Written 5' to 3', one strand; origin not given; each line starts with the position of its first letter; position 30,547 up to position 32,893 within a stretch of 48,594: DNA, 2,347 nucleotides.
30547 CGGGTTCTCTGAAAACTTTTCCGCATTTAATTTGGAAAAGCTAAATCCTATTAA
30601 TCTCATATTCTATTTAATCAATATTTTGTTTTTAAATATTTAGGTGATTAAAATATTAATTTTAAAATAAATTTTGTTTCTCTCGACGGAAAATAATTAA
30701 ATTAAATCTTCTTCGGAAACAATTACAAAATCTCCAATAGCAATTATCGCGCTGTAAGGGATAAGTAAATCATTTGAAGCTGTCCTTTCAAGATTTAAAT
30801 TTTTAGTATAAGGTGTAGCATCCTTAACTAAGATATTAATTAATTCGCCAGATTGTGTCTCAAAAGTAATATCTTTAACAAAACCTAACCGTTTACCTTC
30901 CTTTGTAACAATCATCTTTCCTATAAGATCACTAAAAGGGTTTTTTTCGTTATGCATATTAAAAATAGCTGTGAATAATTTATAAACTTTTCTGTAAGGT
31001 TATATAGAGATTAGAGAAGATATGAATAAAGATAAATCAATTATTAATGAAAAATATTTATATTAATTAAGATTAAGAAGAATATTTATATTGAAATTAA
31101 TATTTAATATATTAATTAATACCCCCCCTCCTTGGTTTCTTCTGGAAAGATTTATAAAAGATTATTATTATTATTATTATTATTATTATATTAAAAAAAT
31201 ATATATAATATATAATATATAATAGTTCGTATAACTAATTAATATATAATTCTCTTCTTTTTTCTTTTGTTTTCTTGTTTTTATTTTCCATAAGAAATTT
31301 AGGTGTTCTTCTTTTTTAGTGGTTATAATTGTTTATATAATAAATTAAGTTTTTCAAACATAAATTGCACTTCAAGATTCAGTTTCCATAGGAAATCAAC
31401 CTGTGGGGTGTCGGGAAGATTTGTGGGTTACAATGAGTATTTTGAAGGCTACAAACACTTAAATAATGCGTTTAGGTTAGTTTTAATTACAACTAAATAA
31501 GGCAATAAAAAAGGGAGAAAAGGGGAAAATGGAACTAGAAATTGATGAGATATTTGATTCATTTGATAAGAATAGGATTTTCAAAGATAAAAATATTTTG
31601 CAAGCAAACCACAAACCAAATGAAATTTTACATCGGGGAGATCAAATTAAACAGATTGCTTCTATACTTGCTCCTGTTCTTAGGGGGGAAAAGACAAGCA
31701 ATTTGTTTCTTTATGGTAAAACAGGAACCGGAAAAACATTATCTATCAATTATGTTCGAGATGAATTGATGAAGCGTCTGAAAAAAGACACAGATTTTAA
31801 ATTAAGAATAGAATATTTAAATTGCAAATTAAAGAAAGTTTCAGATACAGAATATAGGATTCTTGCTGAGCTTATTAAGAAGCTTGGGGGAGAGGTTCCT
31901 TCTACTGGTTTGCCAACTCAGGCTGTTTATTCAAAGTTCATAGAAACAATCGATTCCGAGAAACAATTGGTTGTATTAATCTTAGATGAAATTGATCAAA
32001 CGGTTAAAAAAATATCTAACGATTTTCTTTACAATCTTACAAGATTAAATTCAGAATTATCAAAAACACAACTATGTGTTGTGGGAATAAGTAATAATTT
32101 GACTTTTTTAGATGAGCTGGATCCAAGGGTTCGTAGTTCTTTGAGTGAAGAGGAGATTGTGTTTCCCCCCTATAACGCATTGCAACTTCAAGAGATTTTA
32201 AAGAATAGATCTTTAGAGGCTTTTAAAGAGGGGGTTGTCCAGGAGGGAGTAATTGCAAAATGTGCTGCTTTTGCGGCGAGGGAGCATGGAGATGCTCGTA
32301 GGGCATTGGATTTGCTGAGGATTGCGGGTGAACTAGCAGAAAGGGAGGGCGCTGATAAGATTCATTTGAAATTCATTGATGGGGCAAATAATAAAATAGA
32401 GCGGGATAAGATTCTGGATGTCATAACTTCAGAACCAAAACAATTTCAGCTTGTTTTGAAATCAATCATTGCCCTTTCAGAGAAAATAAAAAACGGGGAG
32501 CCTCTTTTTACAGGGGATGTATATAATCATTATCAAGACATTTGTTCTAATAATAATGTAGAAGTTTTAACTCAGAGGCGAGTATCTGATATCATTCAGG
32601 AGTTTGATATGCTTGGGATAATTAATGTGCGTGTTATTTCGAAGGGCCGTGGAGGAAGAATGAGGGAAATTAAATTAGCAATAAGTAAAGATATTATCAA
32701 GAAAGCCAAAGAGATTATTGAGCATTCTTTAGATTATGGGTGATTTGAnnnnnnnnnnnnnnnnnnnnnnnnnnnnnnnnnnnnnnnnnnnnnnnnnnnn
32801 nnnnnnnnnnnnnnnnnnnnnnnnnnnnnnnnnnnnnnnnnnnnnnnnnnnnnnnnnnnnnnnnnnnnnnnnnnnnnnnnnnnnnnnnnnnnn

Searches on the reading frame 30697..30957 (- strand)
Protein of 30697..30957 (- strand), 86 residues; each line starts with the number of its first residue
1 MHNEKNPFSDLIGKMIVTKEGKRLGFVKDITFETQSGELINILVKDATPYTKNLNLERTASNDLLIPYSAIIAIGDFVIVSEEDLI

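Call 10: search_protein_families(library=pfam, proteins=[window:30697-30957:-], max_evalue=0.1)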
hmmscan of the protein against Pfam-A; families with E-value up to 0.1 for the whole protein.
window:30697-30957:- (86 aa): 2 families
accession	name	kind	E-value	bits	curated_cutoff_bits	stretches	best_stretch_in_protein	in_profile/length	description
PF05239.21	PRC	-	1.3e-10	41.6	21.2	1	8-81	6-72/78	PRC-barrel domain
PF24986.1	PRC_RimM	-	0.038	14.1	27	0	9-68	2-46/69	RimM PRC barrel domain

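Call 51: search_protein_families(library=ncbifam, proteins=[window:30697-30957:-], max_evalue=0.01)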
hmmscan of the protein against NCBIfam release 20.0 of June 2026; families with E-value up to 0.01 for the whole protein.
window:30697-30957:- (86 aa): 2 families
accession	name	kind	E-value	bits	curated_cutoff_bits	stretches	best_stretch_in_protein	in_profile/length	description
TIGR02888.1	spore_YlmC_YmxH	subfamily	9.2e-07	29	44.2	1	9-80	3-73/76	YlmC/YmxH family sporulation protein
TIGR02273.1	16S_RimM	equivalog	0.00072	19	66.2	1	9-70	98-145/166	ribosome maturation factor RimM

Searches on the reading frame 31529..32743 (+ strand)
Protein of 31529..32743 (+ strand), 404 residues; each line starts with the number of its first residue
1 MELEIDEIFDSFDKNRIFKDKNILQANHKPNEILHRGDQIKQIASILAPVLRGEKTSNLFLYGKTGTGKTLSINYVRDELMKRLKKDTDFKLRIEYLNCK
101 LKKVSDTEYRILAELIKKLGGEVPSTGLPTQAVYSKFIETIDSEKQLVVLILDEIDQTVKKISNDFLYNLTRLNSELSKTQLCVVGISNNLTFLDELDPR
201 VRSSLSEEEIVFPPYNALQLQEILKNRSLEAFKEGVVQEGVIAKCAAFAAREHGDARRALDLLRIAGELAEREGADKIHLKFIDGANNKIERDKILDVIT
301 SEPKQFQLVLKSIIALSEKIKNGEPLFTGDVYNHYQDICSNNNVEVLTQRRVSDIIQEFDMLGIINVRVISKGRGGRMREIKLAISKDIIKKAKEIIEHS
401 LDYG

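Call 10: search_protein_families(library=pfam, proteins=[window:31529-32743:+], max_evalue=0.1)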
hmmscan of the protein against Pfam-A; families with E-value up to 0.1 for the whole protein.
window:31529-32743:+ (404 aa): 21 families
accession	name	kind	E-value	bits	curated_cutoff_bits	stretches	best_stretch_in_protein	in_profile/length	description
PF09079.17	Cdc6_C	-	3.5e-27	94.7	25.1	1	297-393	1-96/96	CDC6, C terminal winged helix domain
PF22703.2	Cdc6_lid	-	2.9e-24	85.2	27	1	222-287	2-67/68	Cdc6 AAA+ ATPase-type lid domain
PF13401.12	AAA_22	-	6.4e-11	43.1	27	1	57-186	6-122/130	AAA domain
PF13191.12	AAA_16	-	5.9e-09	37.1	32.6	1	34-184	3-166/167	AAA ATPase domain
PF00004.35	AAA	-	2e-07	32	21.2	1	60-212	2-129/131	ATPase family associated with various cellular activities (AAA)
PF01637.24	ATPase_2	-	4.3e-06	27.2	33.2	1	49-185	13-151/225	ATPase domain predominantly from Archaea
PF22606.2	Cdc6-ORC-like_ATPase_lid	-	4.5e-06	26.9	27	1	215-273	1-59/60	Cdc6/ORC-like, ATPase lid domain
PF05621.17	TniB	-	0.0003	20.7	22.4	1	50-194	29-169/189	Bacterial TniB protein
PF24883.2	NPHP3_N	-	0.0011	19.6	24.8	1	55-146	21-103/164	Nephrocystin 3, N-terminal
PF07693.20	KAP_NTPase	-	0.0026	17.5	20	0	124-165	129-170/293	KAP family P-loop domain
PF05729.18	NACHT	-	0.0082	16.4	26.7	1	59-164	3-99/167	NACHT domain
PF00910.28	RNA_helicase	-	0.011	16.7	21.5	0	60-88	2-30/105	RNA helicase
PF00270.35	DEAD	-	0.013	15.7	26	0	50-73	11-31/167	DEAD/DEAH box helicase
PF05673.19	DUF815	-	0.017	14.7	23.8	1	34-83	31-80/249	Protein of unknown function (DUF815)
PF07724.20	AAA_2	-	0.029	14.9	27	1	55-167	2-96/166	AAA domain (Cdc48 subfamily)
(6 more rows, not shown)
